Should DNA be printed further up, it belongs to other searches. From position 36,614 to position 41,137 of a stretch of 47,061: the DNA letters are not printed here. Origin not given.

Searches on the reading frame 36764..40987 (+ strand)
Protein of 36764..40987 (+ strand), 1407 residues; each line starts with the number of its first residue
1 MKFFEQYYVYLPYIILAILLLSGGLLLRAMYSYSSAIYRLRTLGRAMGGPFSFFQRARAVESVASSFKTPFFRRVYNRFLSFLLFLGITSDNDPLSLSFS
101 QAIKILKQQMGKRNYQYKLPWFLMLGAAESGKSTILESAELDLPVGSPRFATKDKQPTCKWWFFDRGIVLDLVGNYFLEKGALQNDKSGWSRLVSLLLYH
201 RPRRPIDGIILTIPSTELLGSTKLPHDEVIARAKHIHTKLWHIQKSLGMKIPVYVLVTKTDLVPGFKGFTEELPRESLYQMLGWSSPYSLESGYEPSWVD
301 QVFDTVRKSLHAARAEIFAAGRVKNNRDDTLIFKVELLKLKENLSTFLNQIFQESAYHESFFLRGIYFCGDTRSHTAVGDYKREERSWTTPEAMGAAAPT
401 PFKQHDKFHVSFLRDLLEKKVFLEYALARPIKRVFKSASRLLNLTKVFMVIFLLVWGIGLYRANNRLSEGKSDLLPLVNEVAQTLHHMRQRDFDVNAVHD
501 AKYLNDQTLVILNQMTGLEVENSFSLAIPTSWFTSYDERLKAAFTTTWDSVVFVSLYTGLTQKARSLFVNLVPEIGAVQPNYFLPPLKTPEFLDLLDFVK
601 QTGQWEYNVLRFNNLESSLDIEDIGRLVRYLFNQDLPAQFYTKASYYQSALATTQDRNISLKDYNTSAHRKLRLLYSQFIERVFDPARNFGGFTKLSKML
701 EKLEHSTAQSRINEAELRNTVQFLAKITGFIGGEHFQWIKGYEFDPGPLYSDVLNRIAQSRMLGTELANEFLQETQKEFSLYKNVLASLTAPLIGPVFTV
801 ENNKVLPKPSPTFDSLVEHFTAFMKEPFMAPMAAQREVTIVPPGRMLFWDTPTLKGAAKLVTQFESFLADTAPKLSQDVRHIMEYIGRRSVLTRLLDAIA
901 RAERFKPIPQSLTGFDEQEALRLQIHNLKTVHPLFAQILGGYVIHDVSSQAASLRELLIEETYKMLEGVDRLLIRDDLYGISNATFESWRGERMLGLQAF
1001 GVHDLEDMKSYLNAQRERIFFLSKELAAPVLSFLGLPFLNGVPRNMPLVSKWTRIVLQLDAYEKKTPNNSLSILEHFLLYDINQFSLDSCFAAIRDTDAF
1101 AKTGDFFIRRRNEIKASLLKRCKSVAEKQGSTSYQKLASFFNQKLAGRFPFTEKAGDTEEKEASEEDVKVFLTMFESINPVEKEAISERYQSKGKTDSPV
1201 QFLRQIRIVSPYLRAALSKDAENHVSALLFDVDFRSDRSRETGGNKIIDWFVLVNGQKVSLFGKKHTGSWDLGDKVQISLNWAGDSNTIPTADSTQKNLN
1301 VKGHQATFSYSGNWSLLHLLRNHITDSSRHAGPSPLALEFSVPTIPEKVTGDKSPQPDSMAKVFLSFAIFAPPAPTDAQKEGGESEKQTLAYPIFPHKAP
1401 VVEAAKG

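Call 62: search_protein_families(library=pfam, proteins=[window:36764-40987:+], max_evalue=0.001)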
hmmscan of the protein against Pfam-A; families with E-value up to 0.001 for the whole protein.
window:36764-40987:+ (1407 aa): 1 family
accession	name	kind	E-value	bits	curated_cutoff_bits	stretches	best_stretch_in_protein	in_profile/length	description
PF14331.11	IcmF-related_N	-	5.8e-55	186.9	25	1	185-443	3-253/259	IcmF-related N-terminal domain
